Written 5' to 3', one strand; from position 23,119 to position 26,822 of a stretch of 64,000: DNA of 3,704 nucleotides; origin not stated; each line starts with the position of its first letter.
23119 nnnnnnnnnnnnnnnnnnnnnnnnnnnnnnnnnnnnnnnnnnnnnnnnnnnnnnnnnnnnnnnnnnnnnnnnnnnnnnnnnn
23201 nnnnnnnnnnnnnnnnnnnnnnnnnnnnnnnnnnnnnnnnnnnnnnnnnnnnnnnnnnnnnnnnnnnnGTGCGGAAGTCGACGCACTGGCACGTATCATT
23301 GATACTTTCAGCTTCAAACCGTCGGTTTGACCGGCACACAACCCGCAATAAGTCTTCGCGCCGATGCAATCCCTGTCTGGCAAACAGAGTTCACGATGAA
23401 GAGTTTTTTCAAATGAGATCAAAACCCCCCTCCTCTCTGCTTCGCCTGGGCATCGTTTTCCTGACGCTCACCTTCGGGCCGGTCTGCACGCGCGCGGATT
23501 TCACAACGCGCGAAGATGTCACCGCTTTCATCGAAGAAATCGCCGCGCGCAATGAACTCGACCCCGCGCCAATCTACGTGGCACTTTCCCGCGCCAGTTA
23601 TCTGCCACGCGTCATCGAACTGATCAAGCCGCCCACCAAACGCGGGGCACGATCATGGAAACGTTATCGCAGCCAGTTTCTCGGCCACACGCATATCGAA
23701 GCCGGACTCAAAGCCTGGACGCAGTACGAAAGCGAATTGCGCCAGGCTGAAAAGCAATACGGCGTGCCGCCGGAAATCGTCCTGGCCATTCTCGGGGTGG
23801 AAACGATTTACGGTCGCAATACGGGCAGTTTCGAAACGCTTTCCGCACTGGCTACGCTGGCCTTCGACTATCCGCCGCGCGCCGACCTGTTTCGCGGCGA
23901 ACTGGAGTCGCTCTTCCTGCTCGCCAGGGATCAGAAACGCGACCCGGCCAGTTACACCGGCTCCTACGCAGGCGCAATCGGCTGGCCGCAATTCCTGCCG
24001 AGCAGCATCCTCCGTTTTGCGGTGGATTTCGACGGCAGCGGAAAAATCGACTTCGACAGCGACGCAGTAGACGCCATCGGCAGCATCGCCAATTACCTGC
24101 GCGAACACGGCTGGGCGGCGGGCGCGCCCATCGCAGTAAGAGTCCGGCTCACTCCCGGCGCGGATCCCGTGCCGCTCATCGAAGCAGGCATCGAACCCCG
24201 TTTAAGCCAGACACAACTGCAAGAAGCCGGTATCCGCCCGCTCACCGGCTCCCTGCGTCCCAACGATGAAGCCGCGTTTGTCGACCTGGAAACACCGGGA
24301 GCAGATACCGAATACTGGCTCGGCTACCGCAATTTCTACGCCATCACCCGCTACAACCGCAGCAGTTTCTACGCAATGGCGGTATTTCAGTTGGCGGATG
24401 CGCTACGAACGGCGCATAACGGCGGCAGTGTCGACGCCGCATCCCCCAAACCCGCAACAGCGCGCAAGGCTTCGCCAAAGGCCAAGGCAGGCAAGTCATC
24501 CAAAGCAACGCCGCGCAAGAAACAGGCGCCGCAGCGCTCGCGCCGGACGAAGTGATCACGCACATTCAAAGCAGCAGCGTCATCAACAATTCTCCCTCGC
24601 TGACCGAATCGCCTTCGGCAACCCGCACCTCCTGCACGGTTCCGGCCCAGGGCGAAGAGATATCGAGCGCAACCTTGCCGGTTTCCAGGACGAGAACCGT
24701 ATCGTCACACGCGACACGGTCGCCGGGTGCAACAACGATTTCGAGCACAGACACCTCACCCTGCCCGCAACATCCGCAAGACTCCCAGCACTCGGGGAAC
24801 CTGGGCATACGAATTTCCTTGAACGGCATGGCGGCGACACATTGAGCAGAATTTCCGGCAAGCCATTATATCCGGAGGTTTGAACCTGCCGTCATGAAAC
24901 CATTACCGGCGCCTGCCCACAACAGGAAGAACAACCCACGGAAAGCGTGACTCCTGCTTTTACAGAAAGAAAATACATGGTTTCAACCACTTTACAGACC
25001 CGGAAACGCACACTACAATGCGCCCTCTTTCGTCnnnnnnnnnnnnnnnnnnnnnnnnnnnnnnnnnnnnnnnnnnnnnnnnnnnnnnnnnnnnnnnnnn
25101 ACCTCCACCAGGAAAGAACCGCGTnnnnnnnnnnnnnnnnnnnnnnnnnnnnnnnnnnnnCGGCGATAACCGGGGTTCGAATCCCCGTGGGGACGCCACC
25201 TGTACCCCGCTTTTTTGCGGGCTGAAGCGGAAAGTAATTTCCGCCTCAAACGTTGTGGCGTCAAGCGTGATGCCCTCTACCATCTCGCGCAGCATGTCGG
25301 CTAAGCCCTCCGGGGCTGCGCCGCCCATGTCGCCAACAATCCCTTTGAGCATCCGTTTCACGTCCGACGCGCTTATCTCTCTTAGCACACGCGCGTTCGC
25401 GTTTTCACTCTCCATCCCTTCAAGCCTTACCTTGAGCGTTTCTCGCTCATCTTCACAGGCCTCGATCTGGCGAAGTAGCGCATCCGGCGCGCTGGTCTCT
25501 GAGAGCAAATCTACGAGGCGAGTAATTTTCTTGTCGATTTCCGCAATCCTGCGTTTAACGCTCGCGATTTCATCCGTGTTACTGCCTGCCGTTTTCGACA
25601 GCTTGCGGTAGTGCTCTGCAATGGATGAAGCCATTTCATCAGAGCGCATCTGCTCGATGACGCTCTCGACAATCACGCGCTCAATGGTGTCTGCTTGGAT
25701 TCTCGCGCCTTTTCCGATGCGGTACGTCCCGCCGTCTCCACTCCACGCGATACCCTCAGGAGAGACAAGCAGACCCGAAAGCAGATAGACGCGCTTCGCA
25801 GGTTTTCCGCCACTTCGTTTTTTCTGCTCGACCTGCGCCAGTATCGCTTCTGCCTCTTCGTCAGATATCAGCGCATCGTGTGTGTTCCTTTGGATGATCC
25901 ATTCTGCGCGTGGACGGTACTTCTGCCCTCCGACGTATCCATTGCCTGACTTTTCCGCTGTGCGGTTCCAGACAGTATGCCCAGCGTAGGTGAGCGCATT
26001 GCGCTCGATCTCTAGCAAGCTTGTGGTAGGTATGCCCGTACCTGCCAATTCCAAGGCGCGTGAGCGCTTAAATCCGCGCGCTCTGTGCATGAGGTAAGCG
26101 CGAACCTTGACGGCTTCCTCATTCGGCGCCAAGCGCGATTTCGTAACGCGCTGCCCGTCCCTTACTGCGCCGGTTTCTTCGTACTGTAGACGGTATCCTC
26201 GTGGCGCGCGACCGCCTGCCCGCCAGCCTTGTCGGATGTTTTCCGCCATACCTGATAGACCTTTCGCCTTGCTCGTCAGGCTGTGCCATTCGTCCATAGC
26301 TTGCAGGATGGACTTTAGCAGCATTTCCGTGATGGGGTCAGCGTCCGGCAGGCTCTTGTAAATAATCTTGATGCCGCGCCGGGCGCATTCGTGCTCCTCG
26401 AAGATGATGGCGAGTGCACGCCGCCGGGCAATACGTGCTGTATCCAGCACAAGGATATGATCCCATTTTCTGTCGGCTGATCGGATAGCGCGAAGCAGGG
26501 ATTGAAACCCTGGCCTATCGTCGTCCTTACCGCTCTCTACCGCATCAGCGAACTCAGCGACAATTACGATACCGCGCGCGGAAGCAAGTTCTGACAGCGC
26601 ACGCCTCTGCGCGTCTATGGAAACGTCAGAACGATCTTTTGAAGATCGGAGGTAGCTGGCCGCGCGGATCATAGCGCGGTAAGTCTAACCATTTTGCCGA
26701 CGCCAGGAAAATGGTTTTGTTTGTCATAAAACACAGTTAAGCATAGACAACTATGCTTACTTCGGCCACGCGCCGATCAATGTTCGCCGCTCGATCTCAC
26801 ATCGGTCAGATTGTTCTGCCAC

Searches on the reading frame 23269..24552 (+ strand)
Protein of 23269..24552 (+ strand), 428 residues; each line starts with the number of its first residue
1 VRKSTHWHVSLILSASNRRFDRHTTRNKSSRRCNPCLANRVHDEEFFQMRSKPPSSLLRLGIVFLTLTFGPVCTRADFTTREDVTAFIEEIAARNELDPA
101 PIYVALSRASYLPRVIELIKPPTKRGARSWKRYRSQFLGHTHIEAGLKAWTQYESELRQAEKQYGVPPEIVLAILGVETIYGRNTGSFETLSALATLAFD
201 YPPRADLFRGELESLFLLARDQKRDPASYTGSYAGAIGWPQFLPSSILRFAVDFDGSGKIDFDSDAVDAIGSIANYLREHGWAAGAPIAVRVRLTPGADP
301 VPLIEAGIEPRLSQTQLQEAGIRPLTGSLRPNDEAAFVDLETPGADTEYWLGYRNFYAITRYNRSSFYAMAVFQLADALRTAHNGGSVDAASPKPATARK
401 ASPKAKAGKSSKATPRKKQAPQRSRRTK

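Call 93: search_protein_families(library=pfam, proteins=[window:23269-24552:+], max_evalue=0.001)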
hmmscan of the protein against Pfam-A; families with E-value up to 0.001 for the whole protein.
window:23269-24552:+ (428 aa): 1 family
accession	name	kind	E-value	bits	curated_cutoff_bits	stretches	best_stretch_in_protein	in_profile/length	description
PF13406.11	SLT_2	-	2e-91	306.7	24.3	1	81-377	3-292/292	Transglycosylase SLT domain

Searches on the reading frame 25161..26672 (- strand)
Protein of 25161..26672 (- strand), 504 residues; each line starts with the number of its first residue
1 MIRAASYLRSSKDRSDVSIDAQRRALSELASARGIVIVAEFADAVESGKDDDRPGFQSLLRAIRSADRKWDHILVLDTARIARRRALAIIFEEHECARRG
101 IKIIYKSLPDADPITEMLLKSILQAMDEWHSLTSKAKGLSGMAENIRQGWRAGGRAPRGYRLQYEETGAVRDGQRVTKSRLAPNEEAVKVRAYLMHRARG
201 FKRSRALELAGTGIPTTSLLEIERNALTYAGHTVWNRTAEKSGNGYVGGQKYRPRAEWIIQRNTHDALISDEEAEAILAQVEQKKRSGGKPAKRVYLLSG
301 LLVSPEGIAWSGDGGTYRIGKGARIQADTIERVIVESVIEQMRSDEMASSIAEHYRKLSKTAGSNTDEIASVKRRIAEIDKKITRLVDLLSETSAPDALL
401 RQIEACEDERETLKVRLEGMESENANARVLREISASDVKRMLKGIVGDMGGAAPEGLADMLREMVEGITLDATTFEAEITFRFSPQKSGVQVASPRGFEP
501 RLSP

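Call 93: search_protein_families(library=pfam, proteins=[window:25161-26672:-], max_evalue=0.001)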
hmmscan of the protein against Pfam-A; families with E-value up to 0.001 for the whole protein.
window:25161-26672:- (504 aa): 2 families
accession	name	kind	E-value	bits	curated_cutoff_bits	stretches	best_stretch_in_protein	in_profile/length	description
PF00239.26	Resolvase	-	3.1e-18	66.7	23.3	1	4-149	1-143/145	Resolvase, N terminal domain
PF07508.19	Recombinase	-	0.00015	22.4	21.1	1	228-283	53-101/102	Recombinase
